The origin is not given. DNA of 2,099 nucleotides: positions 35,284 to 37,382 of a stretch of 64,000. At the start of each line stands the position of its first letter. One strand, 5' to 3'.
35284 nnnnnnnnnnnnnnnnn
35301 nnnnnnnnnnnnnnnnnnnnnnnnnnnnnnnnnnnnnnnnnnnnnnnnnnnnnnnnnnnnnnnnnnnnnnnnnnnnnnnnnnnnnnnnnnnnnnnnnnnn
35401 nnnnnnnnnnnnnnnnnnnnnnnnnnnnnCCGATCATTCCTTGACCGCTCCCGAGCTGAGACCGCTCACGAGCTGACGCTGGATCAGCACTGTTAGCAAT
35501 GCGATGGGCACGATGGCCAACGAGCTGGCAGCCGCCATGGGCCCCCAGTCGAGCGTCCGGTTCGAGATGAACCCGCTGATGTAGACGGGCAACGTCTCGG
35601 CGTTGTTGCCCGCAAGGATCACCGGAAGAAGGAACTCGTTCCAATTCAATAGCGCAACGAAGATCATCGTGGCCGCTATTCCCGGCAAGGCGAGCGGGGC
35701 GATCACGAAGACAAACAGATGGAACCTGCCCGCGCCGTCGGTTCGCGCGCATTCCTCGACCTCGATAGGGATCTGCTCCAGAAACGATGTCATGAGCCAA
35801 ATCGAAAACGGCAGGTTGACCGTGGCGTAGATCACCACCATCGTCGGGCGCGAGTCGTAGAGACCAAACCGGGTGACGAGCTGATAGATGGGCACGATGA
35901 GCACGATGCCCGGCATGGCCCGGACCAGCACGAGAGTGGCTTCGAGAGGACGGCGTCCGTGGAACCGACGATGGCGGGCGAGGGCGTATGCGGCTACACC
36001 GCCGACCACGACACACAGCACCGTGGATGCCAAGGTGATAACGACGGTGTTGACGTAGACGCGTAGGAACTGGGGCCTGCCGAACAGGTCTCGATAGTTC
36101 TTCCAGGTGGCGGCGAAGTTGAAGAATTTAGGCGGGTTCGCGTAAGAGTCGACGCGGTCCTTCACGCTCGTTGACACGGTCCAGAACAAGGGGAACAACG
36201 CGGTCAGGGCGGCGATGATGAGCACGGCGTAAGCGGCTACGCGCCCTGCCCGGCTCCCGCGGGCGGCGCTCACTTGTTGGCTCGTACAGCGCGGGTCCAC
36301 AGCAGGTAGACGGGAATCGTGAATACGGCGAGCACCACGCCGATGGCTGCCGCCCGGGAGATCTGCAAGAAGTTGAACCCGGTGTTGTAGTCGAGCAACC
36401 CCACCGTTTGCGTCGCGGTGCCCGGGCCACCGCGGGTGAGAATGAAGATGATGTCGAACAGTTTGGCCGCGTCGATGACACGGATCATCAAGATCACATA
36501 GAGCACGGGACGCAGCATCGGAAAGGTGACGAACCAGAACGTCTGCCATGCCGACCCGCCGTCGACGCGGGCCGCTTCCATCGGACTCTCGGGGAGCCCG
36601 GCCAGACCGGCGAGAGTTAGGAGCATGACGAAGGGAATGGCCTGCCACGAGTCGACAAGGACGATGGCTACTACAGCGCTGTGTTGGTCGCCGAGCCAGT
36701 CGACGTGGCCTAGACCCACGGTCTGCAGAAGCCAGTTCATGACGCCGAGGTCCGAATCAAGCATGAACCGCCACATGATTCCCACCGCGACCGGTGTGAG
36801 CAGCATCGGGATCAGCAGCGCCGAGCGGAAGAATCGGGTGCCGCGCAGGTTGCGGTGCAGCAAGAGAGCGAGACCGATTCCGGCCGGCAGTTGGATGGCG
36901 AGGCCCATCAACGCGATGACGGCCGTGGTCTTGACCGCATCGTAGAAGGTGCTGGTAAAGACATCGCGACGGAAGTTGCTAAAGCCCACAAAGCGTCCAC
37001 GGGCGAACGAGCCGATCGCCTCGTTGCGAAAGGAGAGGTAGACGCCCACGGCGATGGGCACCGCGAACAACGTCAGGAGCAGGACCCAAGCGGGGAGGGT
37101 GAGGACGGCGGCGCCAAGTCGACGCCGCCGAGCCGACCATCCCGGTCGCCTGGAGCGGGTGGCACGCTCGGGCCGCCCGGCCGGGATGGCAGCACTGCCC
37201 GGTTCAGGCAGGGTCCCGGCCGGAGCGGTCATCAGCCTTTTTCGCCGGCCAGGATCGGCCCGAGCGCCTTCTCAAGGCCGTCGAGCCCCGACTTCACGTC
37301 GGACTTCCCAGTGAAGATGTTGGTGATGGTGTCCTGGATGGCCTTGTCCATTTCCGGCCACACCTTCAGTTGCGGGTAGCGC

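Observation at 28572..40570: Island cargo: tightly coupled importer plus deacetylase / dehydrogenase / aminotransferase / SIS locus that fits no pathway I can name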

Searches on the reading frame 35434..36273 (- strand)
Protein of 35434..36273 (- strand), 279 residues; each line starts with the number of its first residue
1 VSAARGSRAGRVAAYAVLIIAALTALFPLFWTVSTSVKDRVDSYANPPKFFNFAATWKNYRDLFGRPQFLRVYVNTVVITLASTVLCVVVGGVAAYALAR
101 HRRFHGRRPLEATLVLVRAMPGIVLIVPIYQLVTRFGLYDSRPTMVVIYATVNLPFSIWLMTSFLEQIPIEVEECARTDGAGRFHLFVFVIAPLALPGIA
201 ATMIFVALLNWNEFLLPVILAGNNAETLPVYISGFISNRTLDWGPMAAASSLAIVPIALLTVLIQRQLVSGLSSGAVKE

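Call 4: search_protein_families(library=pfam, proteins=[window:35434-36273:-], max_evalue=0.01)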
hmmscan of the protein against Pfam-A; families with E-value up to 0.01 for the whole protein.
window:35434-36273:- (279 aa): 1 family
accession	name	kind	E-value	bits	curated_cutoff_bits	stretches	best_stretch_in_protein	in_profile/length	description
PF00528.27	BPD_transp_1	-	3.5e-18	66.4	26.4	1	92-270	2-180/184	Binding-protein-dependent transport system inner membrane component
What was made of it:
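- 35434..36273 (-): CUT1 ABC permease 2 (MalG/GlcU-like). BPD_transp_1 (call 4).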

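Call 61: search_protein_families(library=ncbifam, proteins=[window:35434-36273:-], max_evalue=0.001)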
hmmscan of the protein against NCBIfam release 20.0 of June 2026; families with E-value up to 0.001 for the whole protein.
window:35434-36273:- (279 aa): 29 families (the best 25 are shown)
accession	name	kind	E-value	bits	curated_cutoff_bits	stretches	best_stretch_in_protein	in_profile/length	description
NF040932.1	ABC_arch_GlcU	equivalog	9.7e-31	107.4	340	1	15-272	6-264/272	glucose ABC transporter permease GlcU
NF008231.0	PRK10998.1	equivalog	5.5e-27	95.1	261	1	70-279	82-296/296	maltose ABC transporter permease MalG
NF008210.0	PRK10973.1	equivalog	2.4e-20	73.4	297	1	12-273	10-277/281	sn-glycerol-3-phosphate ABC transporter permease UgpE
NF007047.0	PRK09500.1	equivalog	6.9e-18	65.2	326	1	55-267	42-250/257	spermidine/putrescine ABC transporter permease PotC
NF011624.0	PRK15050.1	equivalog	1.4e-16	60.5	247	1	11-261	26-276/297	2-aminoethylphosphonate ABC transporter permease subunit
NF007044.0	PRK09497.1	equivalog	5.3e-13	49.1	348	2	146-261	154-267/285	spermidine/putrescine ABC transporter permease PotB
TIGR00969.1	3a0106s02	subfamily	3.6e-12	46.3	240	1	53-267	43-268/272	sulfate ABC transporter permease subunit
TIGR01581.1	Mo_ABC_porter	hypoth_equivalog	2e-11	43.8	210.3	1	77-262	27-223/225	ABC transporter permease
NF008208.0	PRK10971.1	equivalog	5.1e-11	42.6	415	1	56-264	43-262/277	sulfate/thiosulfate ABC transporter permease CysT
TIGR02141.1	modB_ABC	equivalog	1.7e-10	40.9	182.6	1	77-265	4-202/208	molybdate ABC transporter permease subunit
TIGR03226.1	PhnU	equivalog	2.4e-10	40.4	283.45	1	149-260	186-293/311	2-aminoethylphosphonate ABC transporter permease subunit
TIGR02139.1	permease_CysT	equivalog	1.5e-09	37.9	246.1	1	55-232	34-225/265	sulfate ABC transporter permease subunit CysT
NF040839.1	tungstate_WtpB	equivalog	1.8e-09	37.6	340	1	68-243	41-225/251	tungstate ABC transporter permease WtpB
NF007963.0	PRK10683.1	equivalog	4.1e-08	33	489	1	146-264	190-302/317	putrescine ABC transporter permease PotH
NF007889.0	PRK10592.1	equivalog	7.3e-08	32.3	476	1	58-240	50-236/281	putrescine ABC transporter permease PotI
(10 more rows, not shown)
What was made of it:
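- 35434..36273 (-): NCBIfam GlcU and MalG hits (call 61).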

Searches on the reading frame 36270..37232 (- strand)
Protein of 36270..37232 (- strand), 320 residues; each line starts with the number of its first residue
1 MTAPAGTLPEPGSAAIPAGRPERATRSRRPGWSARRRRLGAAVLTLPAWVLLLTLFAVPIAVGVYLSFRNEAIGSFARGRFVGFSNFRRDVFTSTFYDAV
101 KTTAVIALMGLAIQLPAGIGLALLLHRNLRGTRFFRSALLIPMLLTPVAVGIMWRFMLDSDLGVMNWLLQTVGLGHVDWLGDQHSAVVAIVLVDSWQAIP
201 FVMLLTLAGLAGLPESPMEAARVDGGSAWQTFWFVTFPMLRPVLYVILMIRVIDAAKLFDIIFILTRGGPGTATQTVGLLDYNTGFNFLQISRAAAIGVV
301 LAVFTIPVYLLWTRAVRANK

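Call 4: search_protein_families(library=pfam, proteins=[window:36270-37232:-], max_evalue=0.01)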
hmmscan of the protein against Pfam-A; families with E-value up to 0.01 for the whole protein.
window:36270-37232:- (320 aa): 1 family
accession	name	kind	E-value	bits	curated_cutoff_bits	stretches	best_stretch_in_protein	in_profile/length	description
PF00528.27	BPD_transp_1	-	1.9e-16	60.8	26.4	1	115-311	2-174/184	Binding-protein-dependent transport system inner membrane component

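Call 5: search_protein_families(library=ncbifam, proteins=[window:36270-37232:-], max_evalue=0.01)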
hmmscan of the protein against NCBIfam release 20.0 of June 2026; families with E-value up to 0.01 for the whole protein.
window:36270-37232:- (320 aa): 17 families
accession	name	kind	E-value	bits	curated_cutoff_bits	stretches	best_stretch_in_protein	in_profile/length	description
NF007852.0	PRK10561.1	equivalog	2.9e-30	106.1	335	1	36-314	9-286/295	sn-glycerol-3-phosphate ABC transporter permease UgpA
NF040931.1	ABC_arch_GlcT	equivalog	2.3e-23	83.2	360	1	54-308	10-263/278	glucose ABC transporter permease GlcT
NF008232.0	PRK10999.1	equivalog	1.1e-17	63.9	392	1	82-275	265-465/520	maltose ABC transporter permease MalF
NF011624.0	PRK15050.1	equivalog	6.9e-11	41.8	247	1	33-317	16-287/297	2-aminoethylphosphonate ABC transporter permease subunit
TIGR02140.1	permease_CysW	equivalog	1.9e-10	40.7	329.1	1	81-306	30-246/261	sulfate ABC transporter permease subunit CysW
TIGR03262.1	PhnU2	equivalog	4.9e-10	38.7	593.25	1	48-250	10-196/546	putative 2-aminoethylphosphonate ABC transporter permease subunit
TIGR00969.1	3a0106s02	subfamily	1.2e-09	38.1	240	1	83-308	46-262/272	sulfate ABC transporter permease subunit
TIGR02141.1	modB_ABC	equivalog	3.8e-09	36.5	182.6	1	106-307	6-200/208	molybdate ABC transporter permease subunit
TIGR01581.1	Mo_ABC_porter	hypoth_equivalog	5.2e-09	35.9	210.3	1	83-303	6-217/225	ABC transporter permease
NF040932.1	ABC_arch_GlcU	equivalog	4.3e-08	33.1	340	1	197-313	143-257/272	glucose ABC transporter permease GlcU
TIGR03226.1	PhnU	equivalog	1.1e-07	31.6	283.45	1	34-317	35-305/311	2-aminoethylphosphonate ABC transporter permease subunit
NF008231.0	PRK10998.1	equivalog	1.5e-06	28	261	1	211-312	182-281/296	maltose ABC transporter permease MalG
NF006939.0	PRK09421.1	equivalog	2.5e-06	27.1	262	1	92-250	4-156/230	molybdate ABC transporter permease subunit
NF040839.1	tungstate_WtpB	equivalog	3.8e-06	26.7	340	1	87-310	33-242/251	tungstate ABC transporter permease WtpB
NF008620.0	PRK11602.1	equivalog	4.8e-06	26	442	1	83-306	49-266/291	sulfate/thiosulfate ABC transporter permease CysW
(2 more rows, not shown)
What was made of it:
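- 36270..37232 (-): CUT1 ABC permease 1 (MalF/UgpA-like). UgpA and GlcT hits (call 5).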
